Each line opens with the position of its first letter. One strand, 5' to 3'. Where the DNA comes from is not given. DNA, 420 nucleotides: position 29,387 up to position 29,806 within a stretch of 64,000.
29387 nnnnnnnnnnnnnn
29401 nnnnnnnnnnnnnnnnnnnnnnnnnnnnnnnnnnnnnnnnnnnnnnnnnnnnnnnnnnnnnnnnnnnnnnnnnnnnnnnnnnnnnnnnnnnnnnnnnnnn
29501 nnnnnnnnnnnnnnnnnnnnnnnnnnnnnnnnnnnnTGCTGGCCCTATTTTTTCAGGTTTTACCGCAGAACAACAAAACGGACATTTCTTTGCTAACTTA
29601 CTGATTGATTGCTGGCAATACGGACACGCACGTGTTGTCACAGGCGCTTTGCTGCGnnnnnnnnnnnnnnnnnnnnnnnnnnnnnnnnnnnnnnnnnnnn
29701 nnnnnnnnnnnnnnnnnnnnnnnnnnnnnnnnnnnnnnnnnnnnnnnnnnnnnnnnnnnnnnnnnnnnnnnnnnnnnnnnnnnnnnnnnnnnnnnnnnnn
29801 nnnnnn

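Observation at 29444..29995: MscL fused to a C-terminal Cys4 zinc-ribbon tail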

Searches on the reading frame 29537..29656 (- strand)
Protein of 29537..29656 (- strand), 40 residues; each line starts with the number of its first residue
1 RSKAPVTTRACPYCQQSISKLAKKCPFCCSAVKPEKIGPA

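Call 39: predict_structure(alignment_id=A4)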
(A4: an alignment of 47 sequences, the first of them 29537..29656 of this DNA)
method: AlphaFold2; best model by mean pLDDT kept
length: 40 residues; sequences in the alignment: 47
mean_pLDDT: 80.3   pTM: 0.44
mean pLDDT of the five models: 80.3, 79.0, 78.8, 75.3, 74.0
residues with pLDDT >= 90: 1; 70-90: 31; 50-70: 8; < 50: 0
segments of 3 or more residues with pLDDT < 50: none
pLDDT, mean of each block of 10 residues (from residue 1): 74 87 86 74
secondary structure, 60 per line:
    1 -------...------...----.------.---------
elements in order: E8-10 E17-19

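Call 47: fold_search(model_id=the predicted structure, library=pdb)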
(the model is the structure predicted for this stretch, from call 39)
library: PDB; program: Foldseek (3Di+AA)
matches with E <= 10: 189; with E <= 0.001: 0
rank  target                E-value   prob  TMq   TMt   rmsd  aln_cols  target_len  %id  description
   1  7mo3_B                6.0e-01  0.63  0.56  0.58   2.7        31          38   32  Crystal Structure of the ZnF3 of Nucleoporin NUP153 in complex with Ran-GDP, resolution 2.05 Angstrom (released 2022-06-15)
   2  5af6_I                7.5e-01  0.66  0.54  0.70   1.3        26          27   31  Structure of Lys33-linked diUb bound to Trabid NZF1 (released 2015-03-25)
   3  9a2d_F                8.1e-01  0.75  0.61  0.02   3.6        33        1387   21  Modeling of the ciliary Intraflagellar transport-A complex (released 2024-05-10)
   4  4s1z_I                9.4e-01  0.60  0.53  0.71   1.2        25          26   32  Crystal structure of TRABID NZF1 in complex with K29 linked di-Ubiquitin (released 2015-04-08)
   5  5af6_H                1.0e+00  0.57  0.54  0.68   1.4        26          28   31  Structure of Lys33-linked diUb bound to Trabid NZF1 (released 2015-03-25)
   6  7mo5_B                1.0e+00  0.41  0.53  0.57   2.6        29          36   31  Crystal Structure of the ZnF4 of Nucleoporin NUP153 in complex with Ran-GDP (released 2022-06-15)
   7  6skf_Bj               1.0e+00  0.38  0.54  0.48   4.4        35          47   26  Cryo-EM Structure of T. kodakarensis 70S ribosome (released 2020-07-29)
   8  2ebr_MODEL_1_A        1.0e+00  0.30  0.55  0.49   5.7        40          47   28  Solution structure of the fourth zf-RanBP domain from human Nuclear pore complex protein Nup153 (released 2007-08-14)
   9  3lwq_B                1.0e+00  0.15  0.42  0.34   5.9        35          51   28  Structure of H/ACA RNP bound to a substrate RNA containing 3MU (released 2010-07-14)
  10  7mnt_B                1.1e+00  0.51  0.53  0.56   1.6        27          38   26  Crystal Structure of the ZnF5 or ZnF6 of Nucleoporin NUP358/RanBP2 in complex with Ran-GDP (released 2022-06-15)
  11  7mo2_B                1.1e+00  0.51  0.55  0.57   1.6        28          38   25  Crystal Structure of the ZnF2 of Nucleoporin NUP153 in complex with Ran-GDP (released 2022-06-15)
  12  9hxw_A                1.1e+00  0.38  0.54  0.01   3.6        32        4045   28  Cryo-EM structure of the human UBR4/KCMF1/CALM1 complex (composite map) (released 2025-12-10)
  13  7mnu_B                1.2e+00  0.54  0.55  0.57   1.5        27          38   26  Crystal Structure of the ZnF7 of Nucleoporin NUP358/RanBP2 in complex with Ran-GDP (released 2022-06-15)
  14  7uhy_B                1.2e+00  0.16  0.49  0.04   7.0        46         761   24  Human GATOR2 complex (released 2022-07-20)
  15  7mnv_B                1.3e+00  0.41  0.50  0.53   1.4        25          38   20  Crystal Structure of the ZnF8 of Nucleoporin NUP358/RanBP2 in complex with Ran-GDP (released 2022-06-15)
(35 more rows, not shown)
